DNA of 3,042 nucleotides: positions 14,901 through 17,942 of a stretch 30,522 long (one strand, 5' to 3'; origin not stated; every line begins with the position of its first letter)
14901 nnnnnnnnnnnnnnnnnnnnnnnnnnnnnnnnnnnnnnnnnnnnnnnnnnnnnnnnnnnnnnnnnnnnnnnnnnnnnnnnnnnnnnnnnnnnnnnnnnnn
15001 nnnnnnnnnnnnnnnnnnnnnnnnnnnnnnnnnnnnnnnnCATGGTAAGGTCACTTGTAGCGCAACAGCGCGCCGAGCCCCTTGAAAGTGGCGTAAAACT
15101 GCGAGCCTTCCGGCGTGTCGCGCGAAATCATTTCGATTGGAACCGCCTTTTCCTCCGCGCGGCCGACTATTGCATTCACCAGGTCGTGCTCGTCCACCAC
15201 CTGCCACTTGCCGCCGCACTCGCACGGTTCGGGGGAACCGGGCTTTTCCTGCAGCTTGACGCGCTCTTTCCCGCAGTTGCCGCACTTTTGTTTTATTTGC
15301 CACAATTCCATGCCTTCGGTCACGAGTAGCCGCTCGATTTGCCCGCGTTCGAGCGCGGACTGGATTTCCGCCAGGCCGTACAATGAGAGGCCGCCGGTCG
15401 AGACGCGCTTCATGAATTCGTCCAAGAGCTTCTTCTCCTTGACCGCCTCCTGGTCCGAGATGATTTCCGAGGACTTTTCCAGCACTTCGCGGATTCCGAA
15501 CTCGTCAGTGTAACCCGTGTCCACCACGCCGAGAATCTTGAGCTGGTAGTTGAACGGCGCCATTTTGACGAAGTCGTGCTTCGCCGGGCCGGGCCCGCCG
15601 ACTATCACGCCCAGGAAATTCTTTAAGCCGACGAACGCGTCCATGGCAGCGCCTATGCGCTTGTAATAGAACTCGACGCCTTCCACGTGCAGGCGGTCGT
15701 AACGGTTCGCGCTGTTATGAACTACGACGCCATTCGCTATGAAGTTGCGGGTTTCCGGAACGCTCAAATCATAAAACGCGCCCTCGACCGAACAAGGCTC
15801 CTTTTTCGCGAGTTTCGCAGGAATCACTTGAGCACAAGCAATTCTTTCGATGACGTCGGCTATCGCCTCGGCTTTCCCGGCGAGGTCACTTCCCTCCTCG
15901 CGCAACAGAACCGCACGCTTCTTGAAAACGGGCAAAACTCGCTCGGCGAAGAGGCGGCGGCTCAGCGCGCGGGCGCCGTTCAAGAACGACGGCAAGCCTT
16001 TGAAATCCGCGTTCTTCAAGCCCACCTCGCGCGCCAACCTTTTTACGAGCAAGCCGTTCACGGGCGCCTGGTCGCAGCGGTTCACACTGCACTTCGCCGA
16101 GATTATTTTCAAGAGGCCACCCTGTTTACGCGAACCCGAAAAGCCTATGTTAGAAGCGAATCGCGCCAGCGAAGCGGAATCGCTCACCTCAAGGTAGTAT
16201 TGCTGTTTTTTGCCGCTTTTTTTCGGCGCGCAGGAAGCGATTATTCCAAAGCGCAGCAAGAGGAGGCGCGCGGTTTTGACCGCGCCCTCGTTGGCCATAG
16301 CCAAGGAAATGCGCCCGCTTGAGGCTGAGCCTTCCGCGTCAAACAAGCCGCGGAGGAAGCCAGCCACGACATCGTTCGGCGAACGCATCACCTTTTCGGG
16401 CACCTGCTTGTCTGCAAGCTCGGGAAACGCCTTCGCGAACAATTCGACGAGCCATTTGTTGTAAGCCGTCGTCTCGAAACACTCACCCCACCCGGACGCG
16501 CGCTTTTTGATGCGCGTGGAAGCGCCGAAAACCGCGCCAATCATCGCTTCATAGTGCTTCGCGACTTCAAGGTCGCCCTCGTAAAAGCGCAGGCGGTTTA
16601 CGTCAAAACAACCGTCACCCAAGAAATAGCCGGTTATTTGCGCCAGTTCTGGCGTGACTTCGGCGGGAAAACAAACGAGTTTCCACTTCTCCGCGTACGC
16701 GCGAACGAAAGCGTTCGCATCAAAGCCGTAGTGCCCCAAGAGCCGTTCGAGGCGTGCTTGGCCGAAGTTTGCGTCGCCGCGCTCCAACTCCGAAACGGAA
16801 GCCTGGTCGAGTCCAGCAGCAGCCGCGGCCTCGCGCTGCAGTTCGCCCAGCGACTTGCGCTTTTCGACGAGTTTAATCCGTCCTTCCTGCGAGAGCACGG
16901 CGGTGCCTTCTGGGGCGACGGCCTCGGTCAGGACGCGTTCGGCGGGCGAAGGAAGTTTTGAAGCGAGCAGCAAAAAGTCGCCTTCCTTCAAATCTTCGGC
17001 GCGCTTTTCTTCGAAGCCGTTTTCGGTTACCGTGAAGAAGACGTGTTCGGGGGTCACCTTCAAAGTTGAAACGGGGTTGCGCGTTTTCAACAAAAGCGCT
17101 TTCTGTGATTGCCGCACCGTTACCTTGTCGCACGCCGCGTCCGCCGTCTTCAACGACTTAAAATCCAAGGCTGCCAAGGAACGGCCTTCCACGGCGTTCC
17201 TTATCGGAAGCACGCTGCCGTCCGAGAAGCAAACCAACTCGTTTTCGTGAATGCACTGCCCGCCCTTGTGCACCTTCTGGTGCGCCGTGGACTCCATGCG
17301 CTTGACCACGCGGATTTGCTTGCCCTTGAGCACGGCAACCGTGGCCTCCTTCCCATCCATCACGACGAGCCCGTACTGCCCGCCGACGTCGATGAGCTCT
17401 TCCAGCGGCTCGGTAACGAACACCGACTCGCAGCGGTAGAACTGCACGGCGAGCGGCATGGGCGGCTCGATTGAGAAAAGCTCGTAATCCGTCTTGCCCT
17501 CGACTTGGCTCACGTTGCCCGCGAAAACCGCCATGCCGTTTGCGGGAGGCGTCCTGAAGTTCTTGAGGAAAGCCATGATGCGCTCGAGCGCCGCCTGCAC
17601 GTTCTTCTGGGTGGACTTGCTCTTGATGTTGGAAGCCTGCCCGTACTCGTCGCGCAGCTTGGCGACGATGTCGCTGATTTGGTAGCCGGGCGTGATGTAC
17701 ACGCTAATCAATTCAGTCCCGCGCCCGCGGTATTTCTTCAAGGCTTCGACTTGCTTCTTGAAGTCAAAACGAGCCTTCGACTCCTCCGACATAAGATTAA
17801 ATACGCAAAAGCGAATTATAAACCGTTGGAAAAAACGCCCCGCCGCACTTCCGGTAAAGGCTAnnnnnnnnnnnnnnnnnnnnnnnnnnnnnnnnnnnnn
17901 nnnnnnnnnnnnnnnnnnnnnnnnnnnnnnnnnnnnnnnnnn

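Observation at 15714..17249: Large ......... intein inserted exactly after the catalytic GGQ motif of release factor aRF1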

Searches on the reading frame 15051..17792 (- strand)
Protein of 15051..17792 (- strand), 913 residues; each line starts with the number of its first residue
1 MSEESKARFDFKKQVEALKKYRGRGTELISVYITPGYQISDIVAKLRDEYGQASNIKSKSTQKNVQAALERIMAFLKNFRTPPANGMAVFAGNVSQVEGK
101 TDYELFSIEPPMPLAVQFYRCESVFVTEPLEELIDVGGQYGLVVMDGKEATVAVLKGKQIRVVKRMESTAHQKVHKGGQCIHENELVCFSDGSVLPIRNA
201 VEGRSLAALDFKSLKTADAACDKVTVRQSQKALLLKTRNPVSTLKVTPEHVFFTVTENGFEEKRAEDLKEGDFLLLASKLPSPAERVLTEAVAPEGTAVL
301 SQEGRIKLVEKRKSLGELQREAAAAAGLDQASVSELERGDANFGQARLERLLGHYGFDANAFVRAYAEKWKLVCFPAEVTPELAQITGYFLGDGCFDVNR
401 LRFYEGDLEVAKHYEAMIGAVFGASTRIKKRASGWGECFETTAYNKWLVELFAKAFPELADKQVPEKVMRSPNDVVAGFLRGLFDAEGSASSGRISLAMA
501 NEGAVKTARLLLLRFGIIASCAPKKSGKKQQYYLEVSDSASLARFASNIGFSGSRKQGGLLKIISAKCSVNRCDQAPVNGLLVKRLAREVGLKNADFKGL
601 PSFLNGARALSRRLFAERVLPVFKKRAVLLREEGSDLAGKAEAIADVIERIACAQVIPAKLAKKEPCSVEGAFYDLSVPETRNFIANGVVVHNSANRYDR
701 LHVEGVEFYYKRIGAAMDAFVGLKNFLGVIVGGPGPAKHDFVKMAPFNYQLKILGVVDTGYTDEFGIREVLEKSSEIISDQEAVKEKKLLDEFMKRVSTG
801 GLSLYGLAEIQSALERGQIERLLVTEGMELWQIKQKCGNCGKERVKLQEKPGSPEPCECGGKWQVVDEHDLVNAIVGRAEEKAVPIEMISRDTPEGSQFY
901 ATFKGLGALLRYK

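Call 4: search_protein_families(library=pfam, proteins=[window:15051-17792:-], max_evalue=0.01)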
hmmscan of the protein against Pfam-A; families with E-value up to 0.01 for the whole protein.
window:15051-17792:- (913 aa): 8 families
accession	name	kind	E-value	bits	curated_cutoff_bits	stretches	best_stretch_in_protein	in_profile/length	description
PF14528.11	LAGLIDADG_3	-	3.2e-24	85.4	22.5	2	474-550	1-82/82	LAGLIDADG-like domain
PF03464.20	eRF1_2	-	1.4e-22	80.9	27.1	2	693-780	41-133/133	eRF1 domain 2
PF03465.20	eRF1_3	-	3.1e-19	69.8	25.8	1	784-913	2-105/106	eRF1 domain 3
PF14890.11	Intein_splicing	-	1e-18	68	35.8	1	196-693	11-155/155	Intein splicing domain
PF03463.20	eRF1_1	-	8e-16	58.6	23.8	1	14-133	3-122/123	eRF1 domain 1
PF18854.6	baeRF_family10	-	3.8e-08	34.2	27.1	1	127-179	3-55/143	Bacterial archaeo-eukaryotic release factor family 10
PF01381.28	HTH_3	-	3.9e-05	24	23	1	310-357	3-50/55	Helix-turn-helix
PF13560.12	HTH_31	-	0.00027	21.6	27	1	319-359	17-58/64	Helix-turn-helix domain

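Call 5: search_protein_families(library=ncbifam, proteins=[window:15051-17792:-], max_evalue=0.01)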
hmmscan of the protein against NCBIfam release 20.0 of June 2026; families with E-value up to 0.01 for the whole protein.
window:15051-17792:- (913 aa): 19 families
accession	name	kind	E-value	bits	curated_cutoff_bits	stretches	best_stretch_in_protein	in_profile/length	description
TIGR03676.1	aRF1_eRF1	equivalog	6.8e-124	413.7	234.7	2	8-181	2-175/403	peptide chain release factor aRF-1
NF005852.0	PRK07773.1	equivalog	8.2e-21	74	780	1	388-695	513-828/886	replicative DNA helicase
NF011418.0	PRK14845.1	equivalog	6e-19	67.3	756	2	227-587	88-331/1049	translation initiation factor IF-2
NF011491.0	PRK14898.1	equivalog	5.2e-15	54.6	783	1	229-698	149-548/860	DNA-directed RNA polymerase subunit A''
NF003157.0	PRK04132.1-2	equivalog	1.5e-13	49.6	1103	1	377-566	166-358/864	replication factor C small subunit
NF045703.1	rSAM_Tes_intein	exception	7.8e-13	47.1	1700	1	205-519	203-510/1040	tetraether lipid synthase Tes, intein-containing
TIGR00111.1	pelota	equivalog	3.6e-11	43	177.65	1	707-828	180-303/351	mRNA surveillance protein pelota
NF038098.1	GyrA_w_intein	exception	5.7e-11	41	1850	1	384-701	240-545/1232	intein-containing DNA gyrase subunit A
NF003159.0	PRK04132.1-4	equivalog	1.3e-10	40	999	1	382-613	179-391/852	replication factor C small subunit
NF052288.1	MSMEG_1130_fam_RHF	equivalog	2e-10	40.2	480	2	50-176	50-170/387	MSMEG_1130 family ribosome hibernation factor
NF006207.0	PRK08332.1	equivalog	2.3e-10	38.4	2400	1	244-705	394-712/1684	vitamin B12-dependent ribonucleotide reductase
NF011287.0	PRK14698.1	equivalog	5.3e-09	34.6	1238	1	368-544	378-556/1017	V-type ATP synthase subunit A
TIGR01443.1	intein_Cterm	domain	5.4e-08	32.8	15.6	1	673-694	2-24/24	intein C-terminal splicing region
NF003158.0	PRK04132.1-3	equivalog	0.00023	18.4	1750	0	382-559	181-336/1437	replication factor C small subunit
NF038162.1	RtcB_rel_intein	exception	0.00061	17.9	1150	1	463-698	341-583/961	intein-containing RtcB family protein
TIGR01445.1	intein_Nterm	domain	0.0012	19.8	24.5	1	180-254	1-83/83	intein N-terminal splicing region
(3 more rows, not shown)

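Call 8: find_homologous_proteins(query=window:15051-17792:-, max_evalue=0.00001)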
Query window:15051-17792:- (913 aa): 83 proteins with E <= 0.00001 among 8000 candidates.
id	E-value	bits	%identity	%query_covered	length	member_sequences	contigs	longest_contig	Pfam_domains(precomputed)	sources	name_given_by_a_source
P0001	0.0e+0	2038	100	100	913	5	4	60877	PF03465.21,PF03464.21,PF18854.7,PF14528.12,PF14890.12,PF03463.21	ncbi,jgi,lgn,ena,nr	ncbi:hypothetical protein COX86_01410 [Candidatus Micrarchaeota archaeon CG_4_10_14_0_2_um_filter_60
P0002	0.0e+0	1446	70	99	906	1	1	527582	PF03465.21,PF03464.21,PF01381.29,PF14528.12,PF13560.13,PF14890.12,PF03463.21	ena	-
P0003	0.0e+0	1429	68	100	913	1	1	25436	PF03465.21,PF03464.21,PF01381.29,PF14528.12,PF13560.13,PF14890.12,PF03463.21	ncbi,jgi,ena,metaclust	metaclust:\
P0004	0.0e+0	1060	55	100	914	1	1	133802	PF03465.21,PF03464.21,PF12844.14,PF18854.7,PF01381.29,PF14528.12,PF13560.13,PF14890.12,PF03463.21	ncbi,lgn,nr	ncbi:helix-turn-helix domain-containing protein [Candidatus Micrarchaeota archaeon]|nr:helix-turn-he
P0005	0.0e+0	1055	89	57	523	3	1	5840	PF03465.21,PF03464.21,PF14528.12,PF14890.12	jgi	-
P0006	3.0e-297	1007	52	100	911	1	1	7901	PF03465.21,PF03464.21,PF12844.14,PF18854.7,PF01381.29,PF14528.12,PF13560.13,PF14890.12,PF03463.21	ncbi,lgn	-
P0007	2.6e-275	934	48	100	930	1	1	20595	PF03465.21,PF03464.21,PF18854.7,PF14528.12,PF14890.12,PF03463.21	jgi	-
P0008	4.0e-275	933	48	100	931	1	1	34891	PF03465.21,PF03464.21,PF18854.7,PF14528.12,PF14890.12,PF03463.21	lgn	-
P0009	2.9e-268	911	48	100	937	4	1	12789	PF03465.21,PF03464.21,PF18854.7,PF01381.29,PF14528.12,PF01079.26,PF13560.13,PF14890.12,PF03463.21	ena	-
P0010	1.4e-260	885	47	100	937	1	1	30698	PF03465.21,PF03464.21,PF18854.7,PF01381.29,PF14528.12,PF01079.26,PF13560.13,PF14890.12,PF03463.21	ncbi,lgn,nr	ncbi:helix-turn-helix domain-containing protein [Candidatus Micrarchaeota archaeon]|nr:helix-turn-he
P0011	1.8e-247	842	45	100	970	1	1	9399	PF03465.21,PF03464.21,PF14528.12,PF01079.26,PF13560.13,PF14890.12,PF03463.21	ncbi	ncbi:MAG: LAGLIDADG family homing endonuclease [Candidatus Micrarchaeota archaeon]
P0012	4.2e-242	824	44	65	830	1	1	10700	PF03465.21,PF03464.21,PF18854.7,PF14528.12,PF01079.26,PF14890.12,PF03463.21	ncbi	ncbi:MAG: LAGLIDADG family homing endonuclease [Candidatus Micrarchaeota archaeon]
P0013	1.1e-240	820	46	100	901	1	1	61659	PF03465.21,PF03464.21,PF18854.7,PF01381.29,PF14528.12,PF13560.13,PF14890.12,PF03463.21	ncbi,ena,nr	ncbi:hypothetical protein AUJ14_00600 [Candidatus Micrarchaeota archaeon CG1_02_55_22]|nr:MAG: hypot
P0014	3.7e-239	814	45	100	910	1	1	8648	PF03465.21,PF03464.21,PF18854.7,PF01381.29,PF14528.12,PF14890.12,PF03463.21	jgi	jgi:peptide subunit release factor 1 (eRF1)/intein/homing endonuclease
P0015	2.7e-238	812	40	65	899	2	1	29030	PF03465.21,PF03464.21,PF18854.7,PF14528.12,PF01079.26,PF14890.12,PF03463.21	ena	-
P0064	2.3e-146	507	32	58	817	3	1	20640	PF03465.21,PF03464.21,PF18854.7,PF14528.12,PF14890.12,PF03463.21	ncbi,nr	ncbi:MAG: peptide chain release factor 1 [Candidatus Aenigmarchaeota archaeon ex4484_224]|nr:MAG: pe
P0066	3.1e-144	500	34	66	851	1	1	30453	PF03465.21,PF03464.21,PF18854.7,PF01381.29,PF14528.12,PF18859.7,PF14890.12,PF03463.21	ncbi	-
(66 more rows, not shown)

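Call 35: find_encoding_contigs(protein=P0064, flank=3000, max_places=3)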
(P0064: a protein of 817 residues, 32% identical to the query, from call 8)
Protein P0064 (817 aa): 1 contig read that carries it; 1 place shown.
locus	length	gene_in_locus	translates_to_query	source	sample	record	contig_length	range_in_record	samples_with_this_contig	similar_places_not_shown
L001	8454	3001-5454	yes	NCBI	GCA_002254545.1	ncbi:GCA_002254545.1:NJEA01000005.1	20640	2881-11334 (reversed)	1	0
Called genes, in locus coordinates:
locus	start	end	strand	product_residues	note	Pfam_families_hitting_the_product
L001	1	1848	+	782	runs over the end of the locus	PF00133:tRNA-synt_1, PF09334:tRNA-synt_1g, PF08264:Anticodon_1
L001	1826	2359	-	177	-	-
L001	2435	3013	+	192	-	PF03167:UDG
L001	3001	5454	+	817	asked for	PF03463:eRF1_1, PF18854:baeRF_family10 (faint), PF03464:eRF1_2 (weak), PF14890:Intein_splicing, PF14528:LAGLIDADG_3, PF03464:eRF1_2, PF03465:eRF1_3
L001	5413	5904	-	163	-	-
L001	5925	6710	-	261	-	PF01026:TatD_DNase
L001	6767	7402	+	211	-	PF05552:MS_channel_1st_1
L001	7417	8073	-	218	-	PF00753:Lactamase_B (weak), PF13483:Lactamase_B_3, PF12706:Lactamase_B_2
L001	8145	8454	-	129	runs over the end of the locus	PF01201:Ribosomal_S8e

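Call 36: find_encoding_contigs(protein=P0066, flank=3000, max_places=3)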
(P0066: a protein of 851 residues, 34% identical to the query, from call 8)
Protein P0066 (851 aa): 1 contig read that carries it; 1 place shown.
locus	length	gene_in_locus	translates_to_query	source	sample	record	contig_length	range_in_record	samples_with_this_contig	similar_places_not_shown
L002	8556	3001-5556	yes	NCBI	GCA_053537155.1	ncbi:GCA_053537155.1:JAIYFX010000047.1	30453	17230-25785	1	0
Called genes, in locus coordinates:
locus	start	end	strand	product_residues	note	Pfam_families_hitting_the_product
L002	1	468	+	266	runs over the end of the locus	PF23023:Anti-Pycsar_Apyc1 (weak), PF13483:Lactamase_B_3 (weak), PF00753:Lactamase_B (faint), PF12706:Lactamase_B_2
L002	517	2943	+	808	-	PF00133:tRNA-synt_1, PF09334:tRNA-synt_1g, PF13603:tRNA-synt_1_2 (faint), PF08264:Anticodon_1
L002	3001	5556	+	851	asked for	PF03463:eRF1_1, PF18854:baeRF_family10 (faint), PF18859:acVLRF1 (faint), PF14890:Intein_splicing, PF01381:HTH_3, PF14528:LAGLIDADG_3, PF03464:eRF1_2, PF03465:eRF1_3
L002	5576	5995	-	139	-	PF01936:NYN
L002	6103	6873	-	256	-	PF01026:TatD_DNase, PF01979:Amidohydro_1 (faint)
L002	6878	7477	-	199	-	PF05958:tRNA_U5-meth_tr, PF02475:TRM5-TYW2_MTfase, PF05175:MTS, PF10294:Methyltransf_16, PF06325:PrmA, PF13847:Methyltransf_31, PF08242:Methyltransf_12 (faint), PF13649:Methyltransf_25, +1 more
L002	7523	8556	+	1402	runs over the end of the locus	-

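Call 42: predict_structure(alignment_id=A1)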
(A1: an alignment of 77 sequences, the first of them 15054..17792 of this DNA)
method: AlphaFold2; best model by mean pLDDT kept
length: 913 residues; sequences in the alignment: 77
mean_pLDDT: 89.4   pTM: 0.63
mean pLDDT of the five models: 89.4, 88.5, 88.4, 88.0, 87.8
residues with pLDDT >= 90: 538; 70-90: 341; 50-70: 33; < 50: 1
segments of 3 or more residues with pLDDT < 50: none
pLDDT, mean of each block of 10 residues (from residue 1): 65 83 78 92 92 88 89 92 91 80 88 87 88 75 91 86 86 61 95 95 95 96 88 95 94 95 95 97 89 74 92 94 91 87 83 91 84 88 97 93 93 93 92 86 92 94 96 97 96 94 97 97 90 95 97 95 89 93 97 94 94 94 97 95 97 97 92 90 95 69 80 91 87 91 91 92 89 82 81 86 87 90 86 88 86 83 87 85 86 85 89 84
secondary structure, 60 per line:
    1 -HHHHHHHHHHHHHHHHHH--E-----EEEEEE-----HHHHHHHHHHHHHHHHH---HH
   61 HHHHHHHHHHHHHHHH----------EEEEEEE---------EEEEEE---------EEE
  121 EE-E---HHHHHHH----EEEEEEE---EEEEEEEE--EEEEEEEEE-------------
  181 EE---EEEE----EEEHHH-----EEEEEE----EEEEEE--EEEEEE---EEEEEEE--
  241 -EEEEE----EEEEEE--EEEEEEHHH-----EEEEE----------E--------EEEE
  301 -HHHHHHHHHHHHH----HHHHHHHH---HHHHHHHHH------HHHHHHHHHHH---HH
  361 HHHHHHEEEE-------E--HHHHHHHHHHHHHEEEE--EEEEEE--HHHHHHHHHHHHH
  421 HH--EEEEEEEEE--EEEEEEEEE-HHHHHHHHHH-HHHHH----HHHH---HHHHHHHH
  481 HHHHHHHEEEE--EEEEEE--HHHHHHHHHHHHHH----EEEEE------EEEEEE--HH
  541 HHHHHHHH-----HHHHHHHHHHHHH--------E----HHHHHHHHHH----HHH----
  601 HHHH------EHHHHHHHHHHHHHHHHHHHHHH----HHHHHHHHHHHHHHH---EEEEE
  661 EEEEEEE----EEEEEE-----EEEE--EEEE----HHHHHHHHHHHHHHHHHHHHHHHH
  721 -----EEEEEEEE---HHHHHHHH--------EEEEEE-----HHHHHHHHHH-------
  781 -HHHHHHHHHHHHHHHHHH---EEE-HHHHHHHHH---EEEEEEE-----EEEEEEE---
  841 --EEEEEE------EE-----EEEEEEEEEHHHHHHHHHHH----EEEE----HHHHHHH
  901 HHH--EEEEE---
elements in order (helices of 4 or more, strands of 3 or more residues): H2-19 E28-33 H39-55 H59-76 E87-93 E103-108 E118-122 H128-134 E139-145 E149-156 E159-167 E186-189 E194-196 E205-210 E215-220 E223-228 E232-238 E242-246 E251-256 E259-264 E273-277 E297-300 H302-314 H319-326 H330-338 H345-355 H359-366 E367-370 H381-393 E394-397 E400-405 H408-422 E425-433 E436-444 H446-455 H457-461 H466-469 H473-487 E488-491 E494-499 H502-515 E520-524 E531-536 H539-548 H554-566 H580-589 H601-604 H612-633 H638-652 E656-667 E672-677 E683-686 E689-692 H697-720 E726-733 H737-744 E753-758 H764-773 H782-799 E803-805 H807-815 E819-825 E831-837 E843-848 E862-870 H871-881 E886-889 H894-903 E906-910

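Call 47: fold_search(model_id=the predicted structure, library=pdb)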
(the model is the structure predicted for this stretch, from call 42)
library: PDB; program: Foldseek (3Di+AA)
matches with E <= 10: 1078; with E <= 0.001: 115
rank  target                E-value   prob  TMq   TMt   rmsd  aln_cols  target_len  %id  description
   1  7qss                  8.8e-23  1.00  0.37  0.74   6.0       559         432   18  Crystal structure of homing endonuclease-associated TliVMA intein (C1A) (released 2022-03-30)
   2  4af1                  3.7e-21  1.00  0.28  0.58  12.1       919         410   15  Archeal Release Factor aRF1 (released 2013-03-20)
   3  7qsu                  1.9e-19  1.00  0.32  0.77   6.5       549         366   15  Crystal structure of homing endonuclease-associated TliVMA intein (C1A, d333-339) (released 2022-03-30)
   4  1dq3                  8.5e-19  1.00  0.34  0.64  10.4       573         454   18  CRYSTAL STRUCTURE OF AN ARCHAEAL INTEIN-ENCODED HOMING ENDONUCLEASE PI-PFUI (released 2000-07-05)
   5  5lzt_ii               9.4e-18  1.00  0.37  0.76  11.9       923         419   12  Structure of the mammalian ribosomal termination complex with eRF1 and eRF3. (released 2016-11-30)
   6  9i2d_CR               1.1e-17  1.00  0.24  0.47  17.2       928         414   12  NMT1-NAC bound human RNC with 10 amino acid ARF1-linker (released 2026-02-04)
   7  5lzu_ii               4.3e-17  1.00  0.25  0.49  17.3       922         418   12  Structure of the mammalian ribosomal termination complex with accommodated eRF1 (released 2016-11-30)
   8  3jag_ii               5.5e-17  1.00  0.25  0.49  17.6       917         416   12  Structure of a mammalian ribosomal termination complex with ABCE1, eRF1(AAQ), and the UAA stop codon (released 2015-08-12)
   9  5lzv_ii               5.5e-17  1.00  0.25  0.48  18.0       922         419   12  Structure of the mammalian ribosomal termination complex with accommodated eRF1(AAQ) and ABCE1. (released 2016-11-30)
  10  2cw7                  1.4e-16  1.00  0.34  0.55  11.2       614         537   16  Crystal structure of intein homing endonuclease II (released 2006-04-18)
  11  8ip8_bl               5.5e-16  1.00  0.24  0.45  17.1       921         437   13  Wheat 80S ribosome stalled on AUG-Stop boron dependently (released 2024-02-21)
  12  7qst                  4.2e-15  1.00  0.31  0.73   6.0       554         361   15  Crystal structure of homing endonuclease-associated PhoVMA intein (C1A) (released 2022-03-30)
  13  6zme_CH               5.3e-15  1.00  0.19  0.36  18.9       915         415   13  SARS-CoV-2 Nsp1 bound to the human CCDC124-80S-eERF1 ribosome complex (released 2020-08-12)
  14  5dmq_B                1.6e-14  1.00  0.27  0.57  14.1       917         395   13  Crystal structure of mouse eRF1 in complex with Reverse Transcriptase (RT) of Moloney Murine Leukemia Virus (released 2016-07-06)
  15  4d5n_A                8.5e-14  1.00  0.25  0.46  17.4       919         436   13  Cryo-EM structures of ribosomal 80S complexes with termination factors and cricket paralysis virus IRES reveal the IRE (released 2015-02-04)
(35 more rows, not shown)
